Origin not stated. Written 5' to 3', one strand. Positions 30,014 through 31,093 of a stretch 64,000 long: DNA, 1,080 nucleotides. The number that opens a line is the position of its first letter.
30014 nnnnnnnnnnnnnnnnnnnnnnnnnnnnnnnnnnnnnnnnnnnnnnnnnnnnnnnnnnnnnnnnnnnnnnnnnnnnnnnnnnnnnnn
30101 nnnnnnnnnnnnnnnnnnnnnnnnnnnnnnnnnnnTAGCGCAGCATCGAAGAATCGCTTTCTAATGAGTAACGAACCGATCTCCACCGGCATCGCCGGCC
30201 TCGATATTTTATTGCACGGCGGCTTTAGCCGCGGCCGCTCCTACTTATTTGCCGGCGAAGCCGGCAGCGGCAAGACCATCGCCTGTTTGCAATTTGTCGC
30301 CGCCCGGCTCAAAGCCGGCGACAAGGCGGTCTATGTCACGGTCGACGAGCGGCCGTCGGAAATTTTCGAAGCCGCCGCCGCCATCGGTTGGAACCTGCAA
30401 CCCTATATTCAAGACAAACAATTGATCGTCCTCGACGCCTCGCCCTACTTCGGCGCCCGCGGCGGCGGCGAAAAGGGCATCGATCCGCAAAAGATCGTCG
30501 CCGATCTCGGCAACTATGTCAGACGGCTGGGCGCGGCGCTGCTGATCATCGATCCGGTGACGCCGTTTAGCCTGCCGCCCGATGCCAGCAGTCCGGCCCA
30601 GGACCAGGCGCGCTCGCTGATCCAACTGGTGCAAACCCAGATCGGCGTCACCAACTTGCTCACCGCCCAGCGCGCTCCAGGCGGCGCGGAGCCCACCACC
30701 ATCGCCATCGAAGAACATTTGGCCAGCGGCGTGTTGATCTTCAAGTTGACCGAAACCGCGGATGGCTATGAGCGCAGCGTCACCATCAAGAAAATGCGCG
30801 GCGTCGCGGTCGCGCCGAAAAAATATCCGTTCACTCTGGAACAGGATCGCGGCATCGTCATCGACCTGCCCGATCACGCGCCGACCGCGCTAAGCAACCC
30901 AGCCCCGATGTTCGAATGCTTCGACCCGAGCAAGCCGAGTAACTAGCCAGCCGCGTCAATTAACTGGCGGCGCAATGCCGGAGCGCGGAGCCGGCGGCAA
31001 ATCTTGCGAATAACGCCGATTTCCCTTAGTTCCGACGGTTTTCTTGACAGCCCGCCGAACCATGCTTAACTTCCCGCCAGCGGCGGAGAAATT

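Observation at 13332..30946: Operon of a ~1,200-aa pure coiled-coil protein plus two paralogous single-domain KaiC/RecA-like ATPases: uncharacterised system, here disrupted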

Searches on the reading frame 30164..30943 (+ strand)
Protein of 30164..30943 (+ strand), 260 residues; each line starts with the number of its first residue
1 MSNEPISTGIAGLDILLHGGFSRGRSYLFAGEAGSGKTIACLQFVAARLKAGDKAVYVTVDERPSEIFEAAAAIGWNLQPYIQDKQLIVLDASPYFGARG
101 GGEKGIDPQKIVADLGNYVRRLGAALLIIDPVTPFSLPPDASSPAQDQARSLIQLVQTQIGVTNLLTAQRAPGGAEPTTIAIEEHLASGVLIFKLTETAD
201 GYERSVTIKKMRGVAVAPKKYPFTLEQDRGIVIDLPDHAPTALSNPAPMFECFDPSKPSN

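Call 7: search_protein_families(library=pfam, proteins=[window:30164-30943:+], max_evalue=0.01)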
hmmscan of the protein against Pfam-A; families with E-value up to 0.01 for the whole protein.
window:30164-30943:+ (260 aa): 6 families
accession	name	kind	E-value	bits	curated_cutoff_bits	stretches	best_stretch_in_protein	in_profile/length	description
PF06745.19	ATPase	-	7.5e-50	169.9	26.6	1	6-234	1-227/231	KaiC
PF13481.12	AAA_25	-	1.6e-05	25.1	27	1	14-143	23-163/195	AAA domain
PF14417.12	MEDS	-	0.00039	20.7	29.8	1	42-119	18-91/161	MEDS: MEthanogen/methylotroph, DcmR Sensory domain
PF00154.27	RecA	-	0.00089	19.2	27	1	4-61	31-89/262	recA bacterial DNA recombination protein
PF25199.1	nSTAND_NTPase5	-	0.0015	18.8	34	1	23-65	40-83/145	Novel STAND NTPase 5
PF13401.12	AAA_22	-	0.0045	17.7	27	0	25-130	6-91/130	AAA domain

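Call 11: search_protein_families(library=ncbifam, proteins=[window:30164-30943:+], max_evalue=0.01)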
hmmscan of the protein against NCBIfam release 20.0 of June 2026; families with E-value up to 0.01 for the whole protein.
window:30164-30943:+ (260 aa): 17 families
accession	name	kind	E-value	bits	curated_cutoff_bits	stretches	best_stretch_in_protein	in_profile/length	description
NF006799.0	PRK09302.1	equivalog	8.8e-36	123.5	408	1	6-233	13-238/515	circadian clock protein KaiC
TIGR03881.1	KaiC_arch_4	hypoth_equivalog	4.2e-31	108.4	247.8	1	6-233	3-228/231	KaiC domain-containing protein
TIGR02655.1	circ_KaiC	equivalog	7.9e-28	97.3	546.25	1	6-233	3-228/484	circadian clock protein KaiC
TIGR03880.1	KaiC_arch_3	hypoth_equivalog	1.7e-25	89.9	249.45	1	9-229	1-214/224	KaiC domain-containing protein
TIGR03877.1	thermo_KaiC_1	hypoth_equivalog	1.9e-24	86.5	307.25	1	6-234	4-233/238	KaiC domain-containing protein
NF052589.1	ArlH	equivalog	6.8e-09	35.8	215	1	14-233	10-223/229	archaellum protein ArlH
NF004723.0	PRK06067.1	subfamily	1.3e-06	28.1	194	1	4-135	14-141/243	flagellar accessory protein FlaH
NF045863.1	glide_MMOB1660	exception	1.3e-05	24.4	600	1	3-89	120-201/515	MMOB1660 family gliding motility ATPase complex subunit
NF006320.0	PRK08533.1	equivalog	1.8e-05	24.5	215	1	15-234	15-225/230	flagellar accessory protein FlaH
NF006861.0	PRK09361.1-1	equivalog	2e-05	24.2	278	1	3-62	2-61/235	DNA repair and recombination protein RadB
TIGR00416.1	sms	equivalog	2.7e-05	23.1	403.05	1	6-90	76-154/454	DNA repair protein RadA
TIGR02012.1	tigrfam_recA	equivalog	0.00015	21.2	325.3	1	4-61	34-92/321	recombinase RecA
TIGR02237.1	recomb_radB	equivalog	0.00036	20.5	172.4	1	13-60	1-48/210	DNA repair and recombination protein RadB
TIGR03878.1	thermo_KaiC_2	hypoth_equivalog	0.00047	19.6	232.2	1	29-136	41-144/259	KaiC domain-containing protein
NF005523.0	PRK07165.1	equivalog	0.00098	17.9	414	1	3-69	126-190/509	ATP F0F1 synthase subunit alpha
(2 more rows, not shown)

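Call 33: find_homologous_proteins(query=window:30164-30943:+)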
Query window:30164-30943:+ (260 aa): 346 proteins with E <= 0.001 among 2806 candidates; the best 120 are listed.
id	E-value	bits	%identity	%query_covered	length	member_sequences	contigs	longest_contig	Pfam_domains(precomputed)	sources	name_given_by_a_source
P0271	3.6e-156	536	95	100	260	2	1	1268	PF06745.20,PF13481.13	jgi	jgi:circadian clock protein KaiC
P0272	5.9e-145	499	88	99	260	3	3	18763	PF06745.20,PF13481.13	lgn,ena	-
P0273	7.2e-140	483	85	100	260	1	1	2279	PF06745.20,PF23442.2,PF13481.13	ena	-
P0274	8.6e-140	483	85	100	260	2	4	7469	PF06745.20,PF13481.13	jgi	-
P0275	4.0e-138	477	83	100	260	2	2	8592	PF06745.20,PF23442.2,PF13481.13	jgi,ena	-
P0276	1.6e-137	475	82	100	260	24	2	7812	PF06745.20,PF13481.13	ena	-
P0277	9.3e-136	469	82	100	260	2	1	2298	PF06745.20,PF13481.13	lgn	-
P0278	8.1e-134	463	79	100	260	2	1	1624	PF06745.20,PF23442.2,PF13481.13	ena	-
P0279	1.0e-130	453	79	100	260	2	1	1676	PF06745.20,PF13481.13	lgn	-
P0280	2.2e-130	452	78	99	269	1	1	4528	PF06745.20,PF13481.13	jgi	-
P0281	6.6e-130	450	79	100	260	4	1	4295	PF06745.20,PF13481.13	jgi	jgi:circadian clock protein KaiC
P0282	8.5e-130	450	78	100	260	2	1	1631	PF06745.20,PF13481.13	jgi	jgi:circadian clock protein KaiC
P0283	3.5e-129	448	78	100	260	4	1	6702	PF06745.20,PF13481.13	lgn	-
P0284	1.1e-128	446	78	100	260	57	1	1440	PF06745.20,PF13481.13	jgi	jgi:circadian clock protein KaiC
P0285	1.4e-128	446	79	100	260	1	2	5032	PF06745.20,PF13481.13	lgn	-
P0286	1.9e-128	445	79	100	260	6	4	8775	PF06745.20,PF13481.13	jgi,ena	-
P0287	1.1e-127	443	79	100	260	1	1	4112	PF06745.20,PF13481.13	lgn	-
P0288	4.9e-126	438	77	100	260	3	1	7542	PF06745.20,PF13481.13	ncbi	ncbi:MAG TPA: ATPase domain-containing protein [Candidatus Binatia bacterium]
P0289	9.0e-126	437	78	100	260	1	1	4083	PF06745.20,PF13481.13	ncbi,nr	ncbi:MAG TPA: ATPase domain-containing protein [Candidatus Binatia bacterium]|nr:ATPase domain-conta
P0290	2.1e-125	435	77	99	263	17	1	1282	PF06745.20,PF23442.2,PF13481.13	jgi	jgi:circadian clock protein KaiC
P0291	2.3e-125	435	75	100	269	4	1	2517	PF06745.20,PF23442.2,PF13481.13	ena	-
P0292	2.8e-125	435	77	100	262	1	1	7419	PF06745.20,PF23442.2,PF13481.13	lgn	-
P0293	4.6e-125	434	75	100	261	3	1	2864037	PF06745.20,PF13481.13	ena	-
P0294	6.7e-124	431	76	99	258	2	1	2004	PF06745.20,PF13481.13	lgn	-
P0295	1.3e-123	430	77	100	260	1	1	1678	PF06745.20,PF23442.2,PF13481.13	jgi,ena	jgi:circadian clock protein KaiC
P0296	1.3e-123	430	74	100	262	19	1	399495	PF06745.20,PF23442.2,PF13481.13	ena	-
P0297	1.6e-123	429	76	100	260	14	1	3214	PF06745.20,PF23442.2,PF13481.13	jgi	jgi:circadian clock protein KaiC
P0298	2.2e-123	429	75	100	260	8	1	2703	PF06745.20,PF13481.13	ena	-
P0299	2.8e-123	428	76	100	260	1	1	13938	PF06745.20,PF13481.13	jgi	-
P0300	3.1e-123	428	75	100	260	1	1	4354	PF06745.20,PF23442.2,PF13481.13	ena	-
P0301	7.2e-123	427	74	100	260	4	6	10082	PF06745.20,PF23442.2,PF13481.13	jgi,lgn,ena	jgi:circadian clock protein KaiC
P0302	5.4e-121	421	82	89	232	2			PF06745.20,PF13481.13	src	-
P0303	7.3e-120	417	75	99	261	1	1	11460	PF06745.20,PF23442.2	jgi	jgi:circadian clock protein KaiC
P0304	1.3e-102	361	65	99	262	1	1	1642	PF06745.20,PF23442.2,PF13481.13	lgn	-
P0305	6.4e-102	359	65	100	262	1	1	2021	PF06745.20,PF23442.2,PF13481.13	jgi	jgi:circadian clock protein KaiC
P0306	3.7e-100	353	63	100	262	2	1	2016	PF06745.20,PF23442.2,PF13481.13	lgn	-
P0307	9.9e-100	351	65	97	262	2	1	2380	PF06745.20,PF23442.2,PF13481.13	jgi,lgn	jgi:circadian clock protein KaiC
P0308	2.4e-91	324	60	99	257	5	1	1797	PF06745.20,PF13481.13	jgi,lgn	jgi:circadian clock protein KaiC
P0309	4.6e-91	323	61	99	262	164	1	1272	PF06745.20,PF13481.13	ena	-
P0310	7.4e-91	322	61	99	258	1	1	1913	PF06745.20,PF23442.2,PF13481.13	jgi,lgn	jgi:circadian clock protein KaiC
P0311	1.5e-90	321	58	99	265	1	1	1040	PF06745.20,PF23442.2,PF13481.13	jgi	jgi:circadian clock protein KaiC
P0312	1.6e-90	321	59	100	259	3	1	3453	PF06745.20,PF23442.2,PF13481.13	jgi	jgi:circadian clock protein KaiC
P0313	3.5e-90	320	62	97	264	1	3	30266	PF06745.20,PF13481.13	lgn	-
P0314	3.9e-90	320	60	99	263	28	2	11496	PF06745.20,PF13481.13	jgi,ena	-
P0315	6.8e-90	319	58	99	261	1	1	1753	PF06745.20,PF13481.13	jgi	jgi:circadian clock protein KaiC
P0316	1.1e-89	318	58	99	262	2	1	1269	PF06745.20,PF23442.2,PF13481.13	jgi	jgi:circadian clock protein KaiC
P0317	1.1e-89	318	59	99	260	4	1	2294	PF06745.20,PF13481.13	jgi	jgi:circadian clock protein KaiC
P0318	1.2e-89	318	59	99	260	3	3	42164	PF06745.20,PF13481.13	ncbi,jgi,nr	ncbi:MAG TPA: ATPase domain-containing protein [Candidatus Binatia bacterium]|jgi:circadian clock pr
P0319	4.3e-89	317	59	99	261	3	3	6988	PF06745.20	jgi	jgi:circadian clock protein KaiC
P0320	4.8e-89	316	59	99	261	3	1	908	PF06745.20,PF23442.2,PF13481.13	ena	-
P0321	6.5e-89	316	59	99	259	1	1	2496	PF06745.20,PF23442.2,PF25199.2,PF13481.13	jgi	jgi:circadian clock protein KaiC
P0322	1.3e-88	315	58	99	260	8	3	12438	PF06745.20,PF23442.2,PF13481.13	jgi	jgi:circadian clock protein KaiC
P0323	2.7e-88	314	58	99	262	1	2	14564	PF06745.20,PF23442.2,PF13481.13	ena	-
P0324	5.0e-88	313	58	99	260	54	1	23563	PF06745.20,PF23442.2,PF13481.13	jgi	jgi:circadian clock protein KaiC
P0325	8.4e-88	312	59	99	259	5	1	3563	PF06745.20,PF23442.2,PF25199.2,PF13481.13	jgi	-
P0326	8.5e-88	312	59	99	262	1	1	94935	PF06745.20,PF13481.13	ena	-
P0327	1.0e-87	312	57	99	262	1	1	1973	PF06745.20,PF23442.2,PF13481.13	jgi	jgi:circadian clock protein KaiC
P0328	1.0e-87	312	56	99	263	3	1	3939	PF06745.20,PF13481.13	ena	-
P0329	1.2e-87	312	57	100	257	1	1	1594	PF06745.20,PF23442.2,PF13401.13,PF13481.13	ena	-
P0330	1.2e-87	312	58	97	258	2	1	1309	PF06745.20,PF23442.2,PF13401.13,PF13481.13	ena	-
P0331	1.3e-87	312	60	99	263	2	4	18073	PF06745.20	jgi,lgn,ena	-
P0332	1.3e-87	312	59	99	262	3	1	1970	PF06745.20,PF23442.2,PF13481.13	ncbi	-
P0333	1.6e-87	311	57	100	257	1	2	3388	PF06745.20,PF23442.2,PF13401.13,PF13481.13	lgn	-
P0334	1.7e-87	311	60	99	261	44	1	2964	PF06745.20,PF23442.2,PF13481.13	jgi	jgi:circadian clock protein KaiC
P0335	1.9e-87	311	58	99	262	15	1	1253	PF06745.20,PF23442.2,PF13481.13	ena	-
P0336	2.1e-87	311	60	97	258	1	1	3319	PF06745.20,PF23442.2,PF13481.13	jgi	jgi:circadian clock protein KaiC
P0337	2.4e-87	311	59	100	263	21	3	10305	PF06745.20,PF13401.13,PF13481.13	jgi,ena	jgi:circadian clock protein KaiC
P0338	2.5e-87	311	58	99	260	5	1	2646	PF06745.20,PF23442.2,PF13481.13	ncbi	-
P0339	4.1e-87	310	58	99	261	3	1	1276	PF06745.20,PF23442.2,PF13481.13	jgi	jgi:circadian clock protein KaiC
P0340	4.3e-87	310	57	99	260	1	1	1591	PF06745.20,PF13481.13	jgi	jgi:circadian clock protein KaiC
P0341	4.5e-87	310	58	97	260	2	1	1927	PF06745.20,PF23442.2,PF13481.13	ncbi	ncbi:MAG: RAD55 family ATPase [Candidatus Binatia bacterium]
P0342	5.3e-87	310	58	99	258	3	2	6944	PF06745.20,PF23442.2,PF13481.13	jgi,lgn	-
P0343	6.3e-87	309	57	99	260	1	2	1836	PF06745.20,PF23442.2,PF13481.13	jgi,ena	jgi:circadian clock protein KaiC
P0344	6.6e-87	309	58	99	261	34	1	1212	PF06745.20,PF23442.2,PF13481.13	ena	-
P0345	7.3e-87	309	59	99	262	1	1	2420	PF06745.20,PF23442.2,PF13481.13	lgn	-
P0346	8.0e-87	309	60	99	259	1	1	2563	PF06745.20,PF13481.13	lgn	-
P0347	1.1e-86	309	61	90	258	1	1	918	PF06745.20,PF23442.2,PF13481.13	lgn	-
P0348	1.4e-86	308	58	97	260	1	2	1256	PF06745.20,PF23442.2,PF13401.13,PF13481.13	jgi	jgi:circadian clock protein KaiC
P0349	2.0e-86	308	60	99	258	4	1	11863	PF06745.20,PF13481.13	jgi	jgi:circadian clock protein KaiC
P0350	2.1e-86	308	58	100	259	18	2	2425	PF06745.20,PF23442.2,PF13481.13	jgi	jgi:circadian clock protein KaiC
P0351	2.2e-86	308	57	97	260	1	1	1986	PF06745.20,PF23442.2,PF13401.13,PF13481.13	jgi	jgi:circadian clock protein KaiC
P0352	2.4e-86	308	58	97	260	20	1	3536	PF06745.20,PF23442.2,PF13481.13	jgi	jgi:circadian clock protein KaiC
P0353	2.4e-86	307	57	99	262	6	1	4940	PF06745.20,PF13481.13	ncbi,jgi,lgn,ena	-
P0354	2.9e-86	307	58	99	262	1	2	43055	PF06745.20,PF23442.2,PF13481.13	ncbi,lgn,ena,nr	ncbi:MAG: hypothetical protein EXR70_11095 [Deltaproteobacteria bacterium]|nr:hypothetical protein [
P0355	3.4e-86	307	57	99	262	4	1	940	PF06745.20,PF23442.2,PF13481.13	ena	-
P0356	3.5e-86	307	59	99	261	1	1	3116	PF06745.20,PF23442.2,PF13481.13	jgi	jgi:circadian clock protein KaiC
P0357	3.8e-86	307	59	99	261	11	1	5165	PF06745.20,PF13481.13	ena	-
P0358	4.5e-86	307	57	99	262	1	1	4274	PF06745.20,PF23442.2,PF13481.13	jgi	jgi:circadian clock protein KaiC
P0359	6.1e-86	306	57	99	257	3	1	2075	PF06745.20,PF23442.2,PF13481.13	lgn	-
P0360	6.3e-86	306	56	97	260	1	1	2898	PF06745.20,PF23442.2,PF13481.13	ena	-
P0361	6.4e-86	306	60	99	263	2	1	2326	PF06745.20,PF13481.13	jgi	jgi:circadian clock protein KaiC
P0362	6.7e-86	306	57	97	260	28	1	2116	PF06745.20,PF23442.2,PF13401.13,PF13481.13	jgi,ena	-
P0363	7.3e-86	306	57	97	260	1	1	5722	PF06745.20,PF23442.2,PF13401.13,PF13481.13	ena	-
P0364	7.4e-86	306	57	100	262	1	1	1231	PF06745.20,PF13481.13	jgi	jgi:circadian clock protein KaiC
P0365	9.3e-86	306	57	99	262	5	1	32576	PF06745.20,PF13481.13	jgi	jgi:circadian clock protein KaiC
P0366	1.2e-85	305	59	99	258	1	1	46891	PF06745.20,PF23442.2,PF13401.13,PF13481.13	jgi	jgi:circadian clock protein KaiC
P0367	1.4e-85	305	60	99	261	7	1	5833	PF06745.20,PF23442.2,PF13481.13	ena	-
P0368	1.7e-85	305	58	99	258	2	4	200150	PF06745.20,PF13481.13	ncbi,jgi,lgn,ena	-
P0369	2.1e-85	304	57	99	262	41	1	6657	PF06745.20,PF23442.2,PF13481.13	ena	-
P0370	2.9e-85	304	57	97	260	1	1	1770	PF06745.20,PF23442.2,PF13401.13,PF13481.13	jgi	jgi:circadian clock protein KaiC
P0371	3.3e-85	304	58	99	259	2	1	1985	PF06745.20,PF23442.2,PF13401.13,PF13481.13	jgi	-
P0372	3.5e-85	304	59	90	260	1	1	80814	PF06745.20,PF23442.2,PF13401.13,PF13481.13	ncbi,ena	-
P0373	3.5e-85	304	58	97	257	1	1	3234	PF06745.20,PF23442.2,PF13481.13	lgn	-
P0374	5.2e-85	303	57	98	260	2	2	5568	PF06745.20,PF23442.2,PF13481.13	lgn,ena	-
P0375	5.9e-85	303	57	99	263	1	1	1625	PF06745.20,PF23442.2,PF13481.13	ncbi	ncbi:MAG: RAD55 family ATPase [Candidatus Binatia bacterium]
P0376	6.8e-85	303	57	98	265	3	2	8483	PF06745.20,PF23442.2,PF13481.13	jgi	jgi:KaiC/GvpD/RAD55 family RecA-like ATPase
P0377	7.2e-85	303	59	99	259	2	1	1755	PF06745.20,PF13481.13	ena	-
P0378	7.3e-85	303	57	97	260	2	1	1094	PF06745.20,PF23442.2,PF13401.13,PF13481.13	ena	-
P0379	9.5e-85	302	57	99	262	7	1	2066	PF06745.20,PF23442.2,PF13481.13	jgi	-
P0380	9.5e-85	302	56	99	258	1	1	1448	PF06745.20,PF13481.13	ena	-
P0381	1.1e-84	302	58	97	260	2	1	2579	PF06745.20,PF23442.2,PF13481.13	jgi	-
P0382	1.2e-84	302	58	100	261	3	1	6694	PF06745.20,PF23442.2,PF13481.13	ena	-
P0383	1.3e-84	302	59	99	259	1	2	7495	PF06745.20,PF13481.13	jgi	jgi:circadian clock protein KaiC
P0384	1.6e-84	302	56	100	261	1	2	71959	PF06745.20,PF23442.2,PF13401.13,PF09848.16,PF13481.13,PF13191.13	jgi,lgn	jgi:circadian clock protein KaiC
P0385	1.9e-84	301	60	98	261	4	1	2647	PF06745.20,PF23442.2,PF13481.13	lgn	-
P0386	1.9e-84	301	59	97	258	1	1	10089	PF06745.20,PF23442.2,PF13481.13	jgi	jgi:circadian clock protein KaiC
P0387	2.1e-84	301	57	98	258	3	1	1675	PF06745.20,PF23442.2,PF13401.13,PF09848.16,PF13481.13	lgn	-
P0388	2.7e-84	301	56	100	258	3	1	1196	PF06745.20,PF23442.2,PF13481.13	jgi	jgi:KaiC/GvpD/RAD55 family RecA-like ATPase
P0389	3.1e-84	301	58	90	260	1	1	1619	PF06745.20,PF23442.2,PF13401.13,PF13481.13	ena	-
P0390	4.3e-84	300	58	100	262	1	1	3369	PF06745.20,PF23442.2,PF13401.13,PF13481.13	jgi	jgi:circadian clock protein KaiC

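Call 34: find_encoding_contigs(protein=P0368, flank=9000, max_places=2)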
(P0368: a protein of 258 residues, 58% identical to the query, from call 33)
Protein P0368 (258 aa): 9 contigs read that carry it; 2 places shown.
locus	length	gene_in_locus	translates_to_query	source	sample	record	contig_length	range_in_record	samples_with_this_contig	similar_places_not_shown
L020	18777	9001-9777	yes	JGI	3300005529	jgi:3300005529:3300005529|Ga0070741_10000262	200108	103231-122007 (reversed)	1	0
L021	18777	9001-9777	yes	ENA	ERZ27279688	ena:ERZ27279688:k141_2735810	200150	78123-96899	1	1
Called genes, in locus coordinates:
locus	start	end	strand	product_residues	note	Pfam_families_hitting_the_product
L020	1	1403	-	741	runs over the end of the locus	PF23139:OB_YrrC, PF14520:HHH_5 (weak), PF14490:HHH_RecD2, PF13086:AAA_11 (weak), PF13245:AAA_19, PF13604:AAA_30, PF18335:SH3_13, PF13538:UvrD_C_2, +4 more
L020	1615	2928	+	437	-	PF01595:CNNM, PF00571:CBS (weak), PF03471:CorC_HlyC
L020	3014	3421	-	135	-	PF00903:Glyoxalase, PF12681:Glyoxalase_2 (faint)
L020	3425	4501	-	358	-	PF00155:Aminotran_1_2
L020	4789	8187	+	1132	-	-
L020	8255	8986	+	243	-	PF00154:RecA_N (weak), PF05625:PAXNEB (faint), PF06745:ATPase, PF07088:GvpD_P-loop (faint), PF14417:MEDS (weak)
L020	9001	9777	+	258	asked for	PF06745:ATPase, PF13481:AAA_25 (weak)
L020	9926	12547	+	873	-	PF02861:Clp_N, PF23569:NBD_SMAX1, PF00004:AAA, PF17871:AAA_lid_9, PF07724:AAA_2, PF00004:AAA, PF07728:AAA_5, PF10431:ClpB_D2-small, +6 more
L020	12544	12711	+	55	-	-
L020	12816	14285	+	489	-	PF05977:MFS_3 (faint), PF12832:MFS_1_like (faint), PF00083:Sugar_tr, PF07690:MFS_1, PF01306:LacY_symp (weak), PF13347:MFS_2 (weak)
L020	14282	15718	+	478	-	PF05977:MFS_3 (faint), PF00083:Sugar_tr, PF07690:MFS_1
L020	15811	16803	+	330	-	PF13379:NMT1_2, PF09084:NMT1, PF12974:Phosphonate-bd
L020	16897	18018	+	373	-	PF00817:IMS, PF11798:IMS_HHH (faint), PF11799:IMS_C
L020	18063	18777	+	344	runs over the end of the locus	PF01208:URO-D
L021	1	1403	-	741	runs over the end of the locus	PF23139:OB_YrrC, PF14520:HHH_5 (weak), PF14490:HHH_RecD2, PF13086:AAA_11 (weak), PF13245:AAA_19, PF13604:AAA_30, PF18335:SH3_13, PF13538:UvrD_C_2, +4 more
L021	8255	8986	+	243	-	PF00154:RecA_N (weak), PF05625:PAXNEB (faint), PF06745:ATPase, PF07088:GvpD_P-loop (faint), PF14417:MEDS (weak)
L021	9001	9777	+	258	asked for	PF06745:ATPase, PF13481:AAA_25 (weak)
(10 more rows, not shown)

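Call 35: find_encoding_contigs(protein=P0384, flank=9000, max_places=2)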
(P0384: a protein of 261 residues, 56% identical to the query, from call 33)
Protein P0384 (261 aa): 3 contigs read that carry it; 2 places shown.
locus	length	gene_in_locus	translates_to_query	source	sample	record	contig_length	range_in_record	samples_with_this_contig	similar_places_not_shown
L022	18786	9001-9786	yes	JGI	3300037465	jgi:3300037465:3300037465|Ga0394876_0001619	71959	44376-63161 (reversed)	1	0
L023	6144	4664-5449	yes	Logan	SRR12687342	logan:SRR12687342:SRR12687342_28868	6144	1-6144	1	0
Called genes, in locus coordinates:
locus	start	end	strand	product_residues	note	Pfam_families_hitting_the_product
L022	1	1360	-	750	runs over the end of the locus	PF23139:OB_YrrC, PF14520:HHH_5 (weak), PF14490:HHH_RecD2, PF13245:AAA_19, PF13604:AAA_30, PF05127:NAT10_TcmA_helicase (weak), PF18335:SH3_13, PF13538:UvrD_C_2, +4 more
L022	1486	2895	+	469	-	PF01595:CNNM, PF00571:CBS (weak), PF03471:CorC_HlyC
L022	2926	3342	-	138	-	PF00903:Glyoxalase, PF13669:Glyoxalase_4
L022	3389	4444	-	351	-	PF00155:Aminotran_1_2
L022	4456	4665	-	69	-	-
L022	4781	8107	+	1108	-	-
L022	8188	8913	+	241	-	PF00154:RecA_N (weak), PF06745:ATPase, PF13481:AAA_25, PF14417:MEDS (faint)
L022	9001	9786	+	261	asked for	PF06745:ATPase, PF13191:AAA_16 (weak), PF13481:AAA_25 (weak), PF23442:DUF7125 (weak), PF09848:SLFN-g3_helicase (weak), PF13401:AAA_22 (weak)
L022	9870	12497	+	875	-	PF02861:Clp_N, PF23569:NBD_SMAX1, PF00004:AAA, PF17871:AAA_lid_9, PF07724:AAA_2, PF00004:AAA, PF07728:AAA_5, PF10431:ClpB_D2-small, +6 more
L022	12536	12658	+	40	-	-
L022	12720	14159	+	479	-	PF07690:MFS_1, PF00083:Sugar_tr, PF05977:MFS_3 (weak), PF13347:MFS_2 (weak), PF01306:LacY_symp (weak)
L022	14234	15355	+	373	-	PF00817:IMS, PF11798:IMS_HHH (weak), PF11799:IMS_C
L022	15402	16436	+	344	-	PF01208:URO-D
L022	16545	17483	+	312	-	PF00762:Ferrochelatase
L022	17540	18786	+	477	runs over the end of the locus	PF01266:DAO, PF01593:Amino_oxidase, PF05834:Lycopene_cycl (faint), PF13450:NAD_binding_8, PF13454:NAD_binding_9 (faint)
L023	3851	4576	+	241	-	PF00154:RecA_N (weak), PF06745:ATPase, PF13481:AAA_25, PF14417:MEDS (faint)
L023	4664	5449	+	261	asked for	PF06745:ATPase, PF13191:AAA_16 (weak), PF13481:AAA_25 (weak), PF23442:DUF7125 (weak), PF09848:SLFN-g3_helicase (weak), PF13401:AAA_22 (weak)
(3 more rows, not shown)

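Call 44: search_protein_families(library=padloc, proteins=[window:30164-30943:+], max_evalue=0.01)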
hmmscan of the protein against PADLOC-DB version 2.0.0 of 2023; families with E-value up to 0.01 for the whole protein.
window:30164-30943:+ (260 aa): 0 families
